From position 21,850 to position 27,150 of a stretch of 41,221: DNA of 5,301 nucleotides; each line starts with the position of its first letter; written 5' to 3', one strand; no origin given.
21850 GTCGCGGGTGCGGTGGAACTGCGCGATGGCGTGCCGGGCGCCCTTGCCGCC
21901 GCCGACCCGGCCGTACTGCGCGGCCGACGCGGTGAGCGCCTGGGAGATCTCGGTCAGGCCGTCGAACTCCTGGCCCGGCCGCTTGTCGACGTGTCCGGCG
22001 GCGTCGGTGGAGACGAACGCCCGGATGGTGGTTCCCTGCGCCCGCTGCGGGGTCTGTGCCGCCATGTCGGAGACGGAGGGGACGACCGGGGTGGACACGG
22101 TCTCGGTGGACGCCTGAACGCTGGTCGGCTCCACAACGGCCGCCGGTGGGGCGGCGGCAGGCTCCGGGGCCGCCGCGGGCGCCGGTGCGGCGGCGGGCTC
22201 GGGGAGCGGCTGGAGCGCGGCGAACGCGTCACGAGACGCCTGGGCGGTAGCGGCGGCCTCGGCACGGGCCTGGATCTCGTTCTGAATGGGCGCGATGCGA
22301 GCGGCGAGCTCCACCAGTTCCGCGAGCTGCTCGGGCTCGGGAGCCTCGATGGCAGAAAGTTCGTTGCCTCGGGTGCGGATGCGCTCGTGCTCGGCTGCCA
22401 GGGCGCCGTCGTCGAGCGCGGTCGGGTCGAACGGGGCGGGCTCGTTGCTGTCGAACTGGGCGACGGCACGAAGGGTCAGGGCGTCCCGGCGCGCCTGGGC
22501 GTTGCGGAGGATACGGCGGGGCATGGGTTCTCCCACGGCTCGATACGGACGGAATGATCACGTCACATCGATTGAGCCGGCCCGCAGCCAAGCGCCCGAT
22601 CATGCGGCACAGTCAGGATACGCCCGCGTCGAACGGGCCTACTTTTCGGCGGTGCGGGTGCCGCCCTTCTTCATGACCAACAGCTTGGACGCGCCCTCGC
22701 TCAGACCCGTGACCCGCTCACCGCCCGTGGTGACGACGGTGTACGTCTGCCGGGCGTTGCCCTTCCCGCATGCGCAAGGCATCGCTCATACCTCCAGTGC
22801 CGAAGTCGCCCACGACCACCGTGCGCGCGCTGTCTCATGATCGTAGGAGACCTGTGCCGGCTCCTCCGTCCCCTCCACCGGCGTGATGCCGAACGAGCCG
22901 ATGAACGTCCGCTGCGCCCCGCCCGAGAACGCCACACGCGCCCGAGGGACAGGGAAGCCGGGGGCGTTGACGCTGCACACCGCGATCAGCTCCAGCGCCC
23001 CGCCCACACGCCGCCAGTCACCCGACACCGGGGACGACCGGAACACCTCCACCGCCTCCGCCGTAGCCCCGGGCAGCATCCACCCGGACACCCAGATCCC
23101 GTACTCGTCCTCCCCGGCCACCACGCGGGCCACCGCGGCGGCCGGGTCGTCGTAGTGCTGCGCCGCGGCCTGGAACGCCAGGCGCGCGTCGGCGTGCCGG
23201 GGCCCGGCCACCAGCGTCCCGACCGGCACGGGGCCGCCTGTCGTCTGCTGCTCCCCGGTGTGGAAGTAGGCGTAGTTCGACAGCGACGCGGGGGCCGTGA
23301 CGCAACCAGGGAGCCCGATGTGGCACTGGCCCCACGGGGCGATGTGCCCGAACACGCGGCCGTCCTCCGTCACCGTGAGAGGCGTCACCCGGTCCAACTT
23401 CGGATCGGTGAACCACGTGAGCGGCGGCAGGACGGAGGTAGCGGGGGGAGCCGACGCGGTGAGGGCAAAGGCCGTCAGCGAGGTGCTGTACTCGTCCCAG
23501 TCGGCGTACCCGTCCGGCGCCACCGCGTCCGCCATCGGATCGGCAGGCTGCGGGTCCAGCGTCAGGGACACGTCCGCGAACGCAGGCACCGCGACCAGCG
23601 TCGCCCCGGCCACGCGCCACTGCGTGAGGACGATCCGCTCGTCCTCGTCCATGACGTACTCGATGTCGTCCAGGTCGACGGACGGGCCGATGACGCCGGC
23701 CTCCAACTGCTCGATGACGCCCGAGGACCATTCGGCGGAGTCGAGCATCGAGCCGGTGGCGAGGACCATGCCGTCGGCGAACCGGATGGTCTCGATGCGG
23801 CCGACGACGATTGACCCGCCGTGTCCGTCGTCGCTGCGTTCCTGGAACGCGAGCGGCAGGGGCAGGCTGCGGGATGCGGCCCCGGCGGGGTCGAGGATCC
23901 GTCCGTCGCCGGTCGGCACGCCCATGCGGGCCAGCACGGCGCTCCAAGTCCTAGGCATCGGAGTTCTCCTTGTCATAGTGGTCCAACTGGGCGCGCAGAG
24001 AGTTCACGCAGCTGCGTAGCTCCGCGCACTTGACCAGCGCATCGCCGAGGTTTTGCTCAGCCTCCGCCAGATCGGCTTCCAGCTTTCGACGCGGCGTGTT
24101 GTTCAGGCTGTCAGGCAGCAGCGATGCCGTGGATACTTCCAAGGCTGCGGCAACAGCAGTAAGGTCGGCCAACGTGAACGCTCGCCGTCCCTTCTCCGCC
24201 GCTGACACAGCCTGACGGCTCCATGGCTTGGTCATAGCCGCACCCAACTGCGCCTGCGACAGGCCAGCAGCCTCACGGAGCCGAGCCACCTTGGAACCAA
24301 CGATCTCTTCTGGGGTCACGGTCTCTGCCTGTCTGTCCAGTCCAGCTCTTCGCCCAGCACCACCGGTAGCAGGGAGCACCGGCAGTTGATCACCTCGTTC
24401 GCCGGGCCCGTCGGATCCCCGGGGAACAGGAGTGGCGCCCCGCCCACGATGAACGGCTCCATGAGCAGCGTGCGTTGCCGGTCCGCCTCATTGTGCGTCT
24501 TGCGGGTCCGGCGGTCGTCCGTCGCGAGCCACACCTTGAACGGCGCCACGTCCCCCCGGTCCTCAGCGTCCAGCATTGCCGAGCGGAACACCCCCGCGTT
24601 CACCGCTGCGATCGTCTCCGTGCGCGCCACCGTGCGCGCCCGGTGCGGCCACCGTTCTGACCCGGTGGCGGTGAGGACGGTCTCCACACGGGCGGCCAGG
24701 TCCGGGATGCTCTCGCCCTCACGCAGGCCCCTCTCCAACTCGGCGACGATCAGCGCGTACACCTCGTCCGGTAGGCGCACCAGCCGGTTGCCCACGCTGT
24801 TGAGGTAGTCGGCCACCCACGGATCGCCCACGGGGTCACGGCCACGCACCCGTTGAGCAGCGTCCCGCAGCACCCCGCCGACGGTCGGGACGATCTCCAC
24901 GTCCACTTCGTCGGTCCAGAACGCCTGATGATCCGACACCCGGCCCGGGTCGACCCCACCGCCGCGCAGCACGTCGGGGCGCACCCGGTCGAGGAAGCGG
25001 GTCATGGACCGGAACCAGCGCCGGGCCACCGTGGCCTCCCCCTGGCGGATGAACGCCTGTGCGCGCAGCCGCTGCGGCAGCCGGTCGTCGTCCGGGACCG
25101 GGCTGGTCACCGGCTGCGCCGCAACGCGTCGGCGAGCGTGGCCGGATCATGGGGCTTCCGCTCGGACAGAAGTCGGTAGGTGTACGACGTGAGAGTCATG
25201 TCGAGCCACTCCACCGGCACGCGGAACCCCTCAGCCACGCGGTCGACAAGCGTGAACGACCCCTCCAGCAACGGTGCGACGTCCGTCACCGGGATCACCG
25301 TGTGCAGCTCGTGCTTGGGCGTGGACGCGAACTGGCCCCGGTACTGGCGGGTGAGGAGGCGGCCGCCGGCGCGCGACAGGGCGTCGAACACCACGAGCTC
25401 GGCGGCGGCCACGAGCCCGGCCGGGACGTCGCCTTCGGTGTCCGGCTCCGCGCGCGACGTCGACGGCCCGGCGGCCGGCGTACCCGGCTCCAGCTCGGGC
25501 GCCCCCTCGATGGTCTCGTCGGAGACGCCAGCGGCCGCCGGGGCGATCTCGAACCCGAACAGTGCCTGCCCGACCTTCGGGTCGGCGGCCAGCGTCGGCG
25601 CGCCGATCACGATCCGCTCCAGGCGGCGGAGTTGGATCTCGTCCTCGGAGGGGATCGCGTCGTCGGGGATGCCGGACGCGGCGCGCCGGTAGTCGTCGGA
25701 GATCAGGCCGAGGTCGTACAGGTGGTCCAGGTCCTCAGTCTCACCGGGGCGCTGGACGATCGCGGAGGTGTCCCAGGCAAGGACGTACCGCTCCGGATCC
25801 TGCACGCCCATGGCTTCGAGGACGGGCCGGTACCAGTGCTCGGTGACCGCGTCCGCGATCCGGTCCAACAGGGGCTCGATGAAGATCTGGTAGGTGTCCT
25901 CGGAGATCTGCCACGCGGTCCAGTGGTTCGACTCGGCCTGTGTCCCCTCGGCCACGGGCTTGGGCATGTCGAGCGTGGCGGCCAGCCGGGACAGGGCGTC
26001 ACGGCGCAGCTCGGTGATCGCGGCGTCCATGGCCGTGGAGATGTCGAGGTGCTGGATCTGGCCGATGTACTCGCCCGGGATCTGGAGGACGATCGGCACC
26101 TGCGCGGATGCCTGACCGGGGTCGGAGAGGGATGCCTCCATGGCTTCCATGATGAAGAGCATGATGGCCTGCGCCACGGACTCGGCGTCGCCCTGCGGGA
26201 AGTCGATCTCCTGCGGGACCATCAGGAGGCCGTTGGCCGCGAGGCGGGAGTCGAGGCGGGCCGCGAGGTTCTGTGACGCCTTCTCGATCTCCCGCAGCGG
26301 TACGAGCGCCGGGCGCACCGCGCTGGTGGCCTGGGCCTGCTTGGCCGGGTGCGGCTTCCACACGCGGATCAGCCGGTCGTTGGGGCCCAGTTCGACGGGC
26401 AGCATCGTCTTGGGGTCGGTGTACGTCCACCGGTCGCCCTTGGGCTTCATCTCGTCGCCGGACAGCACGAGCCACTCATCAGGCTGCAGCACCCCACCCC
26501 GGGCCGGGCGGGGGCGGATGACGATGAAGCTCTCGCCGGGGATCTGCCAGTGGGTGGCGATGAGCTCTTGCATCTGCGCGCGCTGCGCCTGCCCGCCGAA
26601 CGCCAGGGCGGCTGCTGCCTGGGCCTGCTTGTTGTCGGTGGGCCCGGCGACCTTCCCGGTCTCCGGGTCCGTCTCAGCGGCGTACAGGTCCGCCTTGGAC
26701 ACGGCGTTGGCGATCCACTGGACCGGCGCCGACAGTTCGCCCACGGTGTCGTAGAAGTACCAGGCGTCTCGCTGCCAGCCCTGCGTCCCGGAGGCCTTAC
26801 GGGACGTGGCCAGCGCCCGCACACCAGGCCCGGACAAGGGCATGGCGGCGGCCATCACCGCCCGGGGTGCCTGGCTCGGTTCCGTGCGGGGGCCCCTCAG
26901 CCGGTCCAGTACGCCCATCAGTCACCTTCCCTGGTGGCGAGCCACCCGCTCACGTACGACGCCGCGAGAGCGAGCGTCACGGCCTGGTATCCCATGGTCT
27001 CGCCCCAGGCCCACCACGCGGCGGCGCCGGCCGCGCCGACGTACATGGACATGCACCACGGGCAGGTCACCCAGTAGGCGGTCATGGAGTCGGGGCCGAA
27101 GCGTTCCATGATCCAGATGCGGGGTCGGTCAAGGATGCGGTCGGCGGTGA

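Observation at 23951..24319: Compositionally foreign Xre-HTH/coiled-coil gene wedged between the MuF-like and prohead protease genes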

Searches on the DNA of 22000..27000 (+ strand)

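Call 6: search_dna_similar(query=window:22000-27000:+, collection=phages, mode=near)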
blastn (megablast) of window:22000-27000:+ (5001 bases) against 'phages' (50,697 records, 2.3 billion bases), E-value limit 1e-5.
No match.
